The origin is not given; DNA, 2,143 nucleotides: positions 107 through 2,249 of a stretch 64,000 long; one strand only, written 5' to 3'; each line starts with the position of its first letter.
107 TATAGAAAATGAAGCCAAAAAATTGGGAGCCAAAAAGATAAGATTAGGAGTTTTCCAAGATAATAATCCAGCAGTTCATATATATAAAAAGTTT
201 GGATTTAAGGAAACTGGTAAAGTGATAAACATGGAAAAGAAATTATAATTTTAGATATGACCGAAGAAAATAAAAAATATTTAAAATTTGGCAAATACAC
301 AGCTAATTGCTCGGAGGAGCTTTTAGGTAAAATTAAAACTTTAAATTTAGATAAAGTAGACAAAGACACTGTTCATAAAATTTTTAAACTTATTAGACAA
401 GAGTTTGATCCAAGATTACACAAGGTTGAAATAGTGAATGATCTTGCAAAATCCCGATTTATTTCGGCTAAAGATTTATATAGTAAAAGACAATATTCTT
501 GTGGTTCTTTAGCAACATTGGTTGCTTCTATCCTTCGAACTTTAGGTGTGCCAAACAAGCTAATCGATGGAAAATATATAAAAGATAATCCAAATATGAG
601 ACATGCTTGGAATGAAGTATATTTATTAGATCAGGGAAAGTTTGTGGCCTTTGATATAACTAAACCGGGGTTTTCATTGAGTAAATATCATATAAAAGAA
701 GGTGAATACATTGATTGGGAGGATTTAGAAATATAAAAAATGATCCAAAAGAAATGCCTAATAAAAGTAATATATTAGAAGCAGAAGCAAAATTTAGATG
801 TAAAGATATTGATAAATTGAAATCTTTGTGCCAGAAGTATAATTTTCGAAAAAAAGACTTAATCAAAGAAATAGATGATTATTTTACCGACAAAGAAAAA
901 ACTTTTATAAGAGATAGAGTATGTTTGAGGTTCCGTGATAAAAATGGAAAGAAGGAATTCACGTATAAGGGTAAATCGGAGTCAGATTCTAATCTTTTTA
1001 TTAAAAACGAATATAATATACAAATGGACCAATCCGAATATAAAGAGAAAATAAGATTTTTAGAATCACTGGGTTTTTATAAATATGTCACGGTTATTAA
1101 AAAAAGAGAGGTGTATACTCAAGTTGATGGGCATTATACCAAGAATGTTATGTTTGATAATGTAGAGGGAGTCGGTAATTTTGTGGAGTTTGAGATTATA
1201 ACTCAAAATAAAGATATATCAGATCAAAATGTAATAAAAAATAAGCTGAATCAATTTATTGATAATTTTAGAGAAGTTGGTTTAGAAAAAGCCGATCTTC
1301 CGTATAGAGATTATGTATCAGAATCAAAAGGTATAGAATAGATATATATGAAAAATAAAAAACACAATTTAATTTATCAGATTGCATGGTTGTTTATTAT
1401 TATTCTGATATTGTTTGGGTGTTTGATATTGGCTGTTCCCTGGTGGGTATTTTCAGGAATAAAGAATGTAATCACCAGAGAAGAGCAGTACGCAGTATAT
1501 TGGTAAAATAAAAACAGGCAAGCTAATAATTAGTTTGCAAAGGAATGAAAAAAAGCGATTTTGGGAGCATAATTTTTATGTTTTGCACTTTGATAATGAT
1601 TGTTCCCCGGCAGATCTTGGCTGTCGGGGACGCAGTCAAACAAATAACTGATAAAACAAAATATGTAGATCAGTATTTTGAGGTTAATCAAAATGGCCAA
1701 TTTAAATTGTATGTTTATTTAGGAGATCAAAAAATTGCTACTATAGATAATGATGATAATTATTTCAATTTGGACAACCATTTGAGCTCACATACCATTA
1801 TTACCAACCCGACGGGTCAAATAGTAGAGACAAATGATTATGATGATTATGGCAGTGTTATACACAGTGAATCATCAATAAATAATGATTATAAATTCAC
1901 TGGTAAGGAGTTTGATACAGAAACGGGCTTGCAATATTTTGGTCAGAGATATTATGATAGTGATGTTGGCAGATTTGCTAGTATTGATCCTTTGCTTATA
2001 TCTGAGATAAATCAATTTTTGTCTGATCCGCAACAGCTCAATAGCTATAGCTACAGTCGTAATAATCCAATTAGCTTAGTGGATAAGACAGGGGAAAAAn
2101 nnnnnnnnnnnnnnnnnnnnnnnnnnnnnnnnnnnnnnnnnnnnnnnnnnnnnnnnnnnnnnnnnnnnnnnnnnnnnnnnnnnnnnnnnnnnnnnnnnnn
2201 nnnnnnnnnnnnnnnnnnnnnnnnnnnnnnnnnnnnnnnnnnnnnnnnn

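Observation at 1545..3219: Stand-alone mini-Rhs (signal peptide + RHS core only) tipped with a CHAP amidase, with an overlapping membrane-anchored immunity gene, located upstream of the main toxin gene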

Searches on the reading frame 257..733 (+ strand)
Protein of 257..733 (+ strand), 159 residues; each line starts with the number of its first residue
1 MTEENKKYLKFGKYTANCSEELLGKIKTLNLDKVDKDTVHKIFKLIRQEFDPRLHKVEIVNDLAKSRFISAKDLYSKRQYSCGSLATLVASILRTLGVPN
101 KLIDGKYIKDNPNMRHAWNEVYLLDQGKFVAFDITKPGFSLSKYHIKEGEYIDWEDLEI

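Call 3: search_protein_families(library=pfam, proteins=[window:257-733:+], max_evalue=0.1)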
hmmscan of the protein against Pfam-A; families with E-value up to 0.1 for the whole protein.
window:257-733:+ (159 aa): 1 family
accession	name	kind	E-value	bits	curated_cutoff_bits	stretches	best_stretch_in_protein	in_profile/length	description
PF01841.26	Transglut_core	-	1.4e-09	38.6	23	1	37-133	16-107/108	Transglutaminase-like superfamily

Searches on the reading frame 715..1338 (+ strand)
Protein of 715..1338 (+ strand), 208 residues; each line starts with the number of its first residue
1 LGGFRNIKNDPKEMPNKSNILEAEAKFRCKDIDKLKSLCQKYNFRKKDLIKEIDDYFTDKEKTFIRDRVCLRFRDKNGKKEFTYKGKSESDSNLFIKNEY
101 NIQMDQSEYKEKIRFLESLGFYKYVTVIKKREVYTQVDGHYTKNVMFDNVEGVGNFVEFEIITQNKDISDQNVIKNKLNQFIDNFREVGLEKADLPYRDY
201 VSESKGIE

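Call 3: search_protein_families(library=pfam, proteins=[window:715-1338:+], max_evalue=0.1)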
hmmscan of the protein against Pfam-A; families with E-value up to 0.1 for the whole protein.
window:715-1338:+ (208 aa): 3 families
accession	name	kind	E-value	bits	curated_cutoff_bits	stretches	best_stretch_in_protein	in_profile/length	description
PF01928.26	CYTH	-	4.7e-16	59.6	23.2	1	22-172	3-156/179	CYTH domain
PF19122.5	DUF5806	-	0.022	15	33.5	1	65-154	29-122/148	Family of unknown function (DUF5806)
PF08418.15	Pol_alpha_B_N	-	0.036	14.4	24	1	32-60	19-47/67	DNA polymerase alpha subunit B N-terminal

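Call 59: search_protein_families(library=padloc, proteins=[window:715-1338:+], max_evalue=0.01)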
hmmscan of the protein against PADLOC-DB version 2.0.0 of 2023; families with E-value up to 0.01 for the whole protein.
window:715-1338:+ (208 aa): 0 families

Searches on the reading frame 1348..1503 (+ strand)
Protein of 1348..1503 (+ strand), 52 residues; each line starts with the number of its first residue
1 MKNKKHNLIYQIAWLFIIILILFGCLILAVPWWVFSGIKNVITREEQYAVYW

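Call 3: search_protein_families(library=pfam, proteins=[window:1348-1503:+], max_evalue=0.1)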
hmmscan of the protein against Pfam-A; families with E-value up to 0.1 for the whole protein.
window:1348-1503:+ (52 aa): 2 families
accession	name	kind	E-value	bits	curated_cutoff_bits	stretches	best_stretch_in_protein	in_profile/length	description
PF20535.3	DUF6750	-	0.038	14.4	27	1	2-37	83-116/128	Family of unknown function (DUF6750)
PF14163.11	SieB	-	0.04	14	26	1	11-49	31-69/147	Super-infection exclusion protein B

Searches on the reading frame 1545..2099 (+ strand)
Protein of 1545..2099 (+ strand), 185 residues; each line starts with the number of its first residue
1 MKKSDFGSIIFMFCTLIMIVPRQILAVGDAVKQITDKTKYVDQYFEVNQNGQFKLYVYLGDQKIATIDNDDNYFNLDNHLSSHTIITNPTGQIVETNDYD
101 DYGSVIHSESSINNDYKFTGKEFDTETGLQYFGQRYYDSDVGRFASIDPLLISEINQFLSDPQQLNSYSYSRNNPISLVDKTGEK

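Call 22: find_homologous_proteins(query=window:1545-2099:+, max_evalue=1e-8)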
Query window:1545-2099:+ (185 aa): 6 proteins with E <= 1e-8 among 31 candidates.
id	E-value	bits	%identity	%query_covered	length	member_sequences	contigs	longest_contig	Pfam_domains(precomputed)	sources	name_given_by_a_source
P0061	1.6e-65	239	74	80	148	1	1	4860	PF25023.2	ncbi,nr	ncbi:MAG: hypothetical protein KKA42_00020, partial [candidate division Zixibacteria bacterium]|nr:h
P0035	5.4e-46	175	48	99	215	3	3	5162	PF25023.2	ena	-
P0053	4.6e-17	81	46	58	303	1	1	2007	-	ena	-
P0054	5.8e-17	81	44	60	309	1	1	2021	-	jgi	jgi:RHS repeat-associated protein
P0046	1.1e-16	80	66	33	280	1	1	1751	PF05257.23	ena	-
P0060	1.5e-12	66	49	47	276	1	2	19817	-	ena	-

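Call 33: search_protein_representatives(protein=window:1545-2099:+)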
Query: 185 residues. Proteins with E-value up to 0.001 (for the whole library): 131312; up to 1e-10: 17813; up to 1e-30: 32. The best 150 are listed.
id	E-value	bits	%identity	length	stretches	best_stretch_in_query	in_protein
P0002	4.8e-81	287.7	70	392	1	2-185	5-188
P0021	2.2e-68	246.5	62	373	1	12-184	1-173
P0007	1.8e-51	191.4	51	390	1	2-185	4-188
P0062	3.5e-49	183.9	58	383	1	32-183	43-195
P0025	7.8e-49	182.8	61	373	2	52-183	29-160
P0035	1.7e-46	175.2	52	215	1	2-183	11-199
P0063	3.8e-46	174.1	49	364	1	15-183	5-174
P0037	8.7e-45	169.6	53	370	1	1-183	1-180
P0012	7.7e-44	166.6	48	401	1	1-184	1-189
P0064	1.3e-43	165.8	51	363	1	16-183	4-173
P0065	4.6e-42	160.8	50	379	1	1-183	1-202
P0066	1.7e-38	149.2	51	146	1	2-138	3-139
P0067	3.7e-38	148.1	46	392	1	2-183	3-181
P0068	3.7e-38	148.0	47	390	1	6-183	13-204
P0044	5.1e-38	147.6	51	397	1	32-183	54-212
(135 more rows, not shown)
